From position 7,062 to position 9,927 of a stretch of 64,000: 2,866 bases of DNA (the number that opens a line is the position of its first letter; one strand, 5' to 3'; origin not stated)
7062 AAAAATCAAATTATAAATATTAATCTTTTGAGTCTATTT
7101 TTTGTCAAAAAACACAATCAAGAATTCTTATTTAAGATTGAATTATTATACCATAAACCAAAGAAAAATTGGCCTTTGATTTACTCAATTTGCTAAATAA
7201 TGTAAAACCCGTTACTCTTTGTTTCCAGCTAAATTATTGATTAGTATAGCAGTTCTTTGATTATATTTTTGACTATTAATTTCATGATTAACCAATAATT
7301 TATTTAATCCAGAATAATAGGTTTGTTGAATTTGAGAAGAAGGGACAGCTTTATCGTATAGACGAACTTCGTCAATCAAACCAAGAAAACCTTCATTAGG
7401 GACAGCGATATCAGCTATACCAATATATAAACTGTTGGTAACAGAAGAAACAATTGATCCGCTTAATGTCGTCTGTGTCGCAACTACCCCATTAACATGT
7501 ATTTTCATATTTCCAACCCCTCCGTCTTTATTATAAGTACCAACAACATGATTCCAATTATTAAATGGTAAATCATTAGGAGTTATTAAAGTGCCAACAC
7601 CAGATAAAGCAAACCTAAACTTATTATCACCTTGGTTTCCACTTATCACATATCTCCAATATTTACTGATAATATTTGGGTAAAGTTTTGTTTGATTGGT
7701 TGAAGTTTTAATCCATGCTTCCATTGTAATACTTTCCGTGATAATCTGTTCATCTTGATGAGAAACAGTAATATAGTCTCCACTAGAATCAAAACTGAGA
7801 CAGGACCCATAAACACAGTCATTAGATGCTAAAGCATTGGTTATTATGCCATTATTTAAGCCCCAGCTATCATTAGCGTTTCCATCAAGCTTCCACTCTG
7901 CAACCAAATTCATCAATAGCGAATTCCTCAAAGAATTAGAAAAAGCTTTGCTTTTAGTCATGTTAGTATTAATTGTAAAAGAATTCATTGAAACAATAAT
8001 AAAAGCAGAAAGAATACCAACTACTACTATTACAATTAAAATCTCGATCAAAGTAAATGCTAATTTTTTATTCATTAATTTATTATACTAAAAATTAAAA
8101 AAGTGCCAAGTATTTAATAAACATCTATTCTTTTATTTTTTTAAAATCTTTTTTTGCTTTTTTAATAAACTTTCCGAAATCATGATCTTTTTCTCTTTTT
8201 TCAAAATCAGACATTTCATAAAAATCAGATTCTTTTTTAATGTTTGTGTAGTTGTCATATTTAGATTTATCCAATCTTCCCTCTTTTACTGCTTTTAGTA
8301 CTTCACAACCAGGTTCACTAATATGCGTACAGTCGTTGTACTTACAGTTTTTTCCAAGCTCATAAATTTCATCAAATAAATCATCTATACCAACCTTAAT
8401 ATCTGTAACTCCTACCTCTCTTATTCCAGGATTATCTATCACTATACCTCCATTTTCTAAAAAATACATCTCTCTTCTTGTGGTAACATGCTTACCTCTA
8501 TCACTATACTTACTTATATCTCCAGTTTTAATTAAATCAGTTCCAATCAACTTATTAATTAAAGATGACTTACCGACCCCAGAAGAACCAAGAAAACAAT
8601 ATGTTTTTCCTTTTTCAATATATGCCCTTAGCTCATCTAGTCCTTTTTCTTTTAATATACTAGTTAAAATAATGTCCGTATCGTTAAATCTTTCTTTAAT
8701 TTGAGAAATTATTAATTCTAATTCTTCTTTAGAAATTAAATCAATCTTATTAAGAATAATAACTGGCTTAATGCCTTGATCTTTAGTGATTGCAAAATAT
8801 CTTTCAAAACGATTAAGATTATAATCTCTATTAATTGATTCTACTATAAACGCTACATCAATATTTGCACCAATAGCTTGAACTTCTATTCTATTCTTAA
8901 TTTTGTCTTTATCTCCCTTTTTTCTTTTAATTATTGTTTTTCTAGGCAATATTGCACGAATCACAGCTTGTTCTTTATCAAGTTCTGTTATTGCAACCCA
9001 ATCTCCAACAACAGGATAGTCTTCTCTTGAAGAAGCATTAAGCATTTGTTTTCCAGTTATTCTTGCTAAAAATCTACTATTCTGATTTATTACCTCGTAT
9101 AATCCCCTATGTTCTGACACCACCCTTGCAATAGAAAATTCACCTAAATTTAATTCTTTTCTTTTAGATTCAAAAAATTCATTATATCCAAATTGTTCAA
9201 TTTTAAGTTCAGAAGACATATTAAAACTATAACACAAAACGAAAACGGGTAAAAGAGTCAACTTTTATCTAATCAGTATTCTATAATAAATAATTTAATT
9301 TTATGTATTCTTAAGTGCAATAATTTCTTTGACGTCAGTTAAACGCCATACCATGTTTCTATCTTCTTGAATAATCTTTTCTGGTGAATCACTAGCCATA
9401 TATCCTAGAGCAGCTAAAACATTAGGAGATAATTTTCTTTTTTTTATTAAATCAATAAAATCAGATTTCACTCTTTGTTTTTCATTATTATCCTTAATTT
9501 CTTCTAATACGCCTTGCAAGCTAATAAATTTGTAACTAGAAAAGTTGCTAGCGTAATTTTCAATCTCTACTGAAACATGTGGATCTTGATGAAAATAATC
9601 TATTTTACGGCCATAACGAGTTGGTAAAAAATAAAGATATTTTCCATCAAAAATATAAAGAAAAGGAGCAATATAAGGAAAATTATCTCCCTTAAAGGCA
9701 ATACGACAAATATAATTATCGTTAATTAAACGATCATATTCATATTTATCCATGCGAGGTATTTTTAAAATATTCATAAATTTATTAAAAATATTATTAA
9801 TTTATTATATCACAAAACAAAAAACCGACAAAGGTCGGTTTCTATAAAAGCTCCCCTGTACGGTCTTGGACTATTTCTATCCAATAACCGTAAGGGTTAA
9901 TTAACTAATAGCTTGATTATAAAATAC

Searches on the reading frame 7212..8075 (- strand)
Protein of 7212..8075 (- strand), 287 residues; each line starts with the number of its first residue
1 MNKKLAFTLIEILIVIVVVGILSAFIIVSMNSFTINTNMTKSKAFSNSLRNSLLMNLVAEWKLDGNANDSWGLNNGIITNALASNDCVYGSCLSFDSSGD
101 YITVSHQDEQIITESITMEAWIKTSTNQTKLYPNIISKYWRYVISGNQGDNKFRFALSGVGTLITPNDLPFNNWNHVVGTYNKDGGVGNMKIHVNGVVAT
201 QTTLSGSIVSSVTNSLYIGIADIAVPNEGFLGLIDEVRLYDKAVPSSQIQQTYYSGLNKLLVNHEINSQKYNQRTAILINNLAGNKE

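Call 7: search_protein_families(library=pfam, proteins=[window:7212-8075:-])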
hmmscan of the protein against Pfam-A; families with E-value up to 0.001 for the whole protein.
window:7212-8075:- (287 aa): 2 families
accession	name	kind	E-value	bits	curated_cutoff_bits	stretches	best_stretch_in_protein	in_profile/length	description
PF13385.13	Laminin_G_3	-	1.8e-23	83.8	27.6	1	96-250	1-151/151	Concanavalin A-like lectin/glucanases superfamily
PF07963.17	N_methyl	-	1.3e-05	24.9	21.2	1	1-26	1-26/27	Prokaryotic N-terminal methylation motif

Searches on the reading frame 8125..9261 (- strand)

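Call 7: search_protein_families(library=pfam, proteins=[window:8125-9261:-])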
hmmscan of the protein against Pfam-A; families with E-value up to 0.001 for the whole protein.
window:8125-9261:- (378 aa): 6 families
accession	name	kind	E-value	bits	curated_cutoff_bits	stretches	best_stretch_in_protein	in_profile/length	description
PF03193.22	RsgA_GTPase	-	4.9e-47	160.4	30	1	104-285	1-173/174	RsgA GTPase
PF00009.33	GTP_EFTU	-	2.8e-07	30.7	26.5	1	126-215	85-182/188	Elongation factor Tu GTP binding domain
PF01926.29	MMR_HSR1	-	4.6e-06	27.2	21.9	1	222-281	3-58/113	50S ribosome-binding GTPase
PF02421.24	FeoB_N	-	1.3e-05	25.2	27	0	160-213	102-154/156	Ferrous iron transport protein B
PF00005.33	ABC_tran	-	2.3e-05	25.4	25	1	208-250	1-43/137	ABC transporter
PF16897.10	MMR_HSR1_Xtn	-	0.00063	20.1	35.2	0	164-215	56-100/106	C-terminal region of MMR_HSR1 domain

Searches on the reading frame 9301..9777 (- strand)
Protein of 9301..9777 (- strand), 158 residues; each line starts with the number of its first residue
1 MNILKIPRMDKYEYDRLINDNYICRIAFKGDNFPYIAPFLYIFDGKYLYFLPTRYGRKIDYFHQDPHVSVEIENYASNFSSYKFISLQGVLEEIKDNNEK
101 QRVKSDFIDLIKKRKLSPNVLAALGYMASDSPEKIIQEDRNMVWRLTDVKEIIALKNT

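Call 7: search_protein_families(library=pfam, proteins=[window:9301-9777:-])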
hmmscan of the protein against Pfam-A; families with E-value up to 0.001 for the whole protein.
window:9301-9777:- (158 aa): 1 family
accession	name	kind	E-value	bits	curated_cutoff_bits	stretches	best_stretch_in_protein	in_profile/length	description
PF12900.13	Pyridox_ox_2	-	6.2e-21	75.3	27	1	11-115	2-111/140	Pyridoxamine 5'-phosphate oxidase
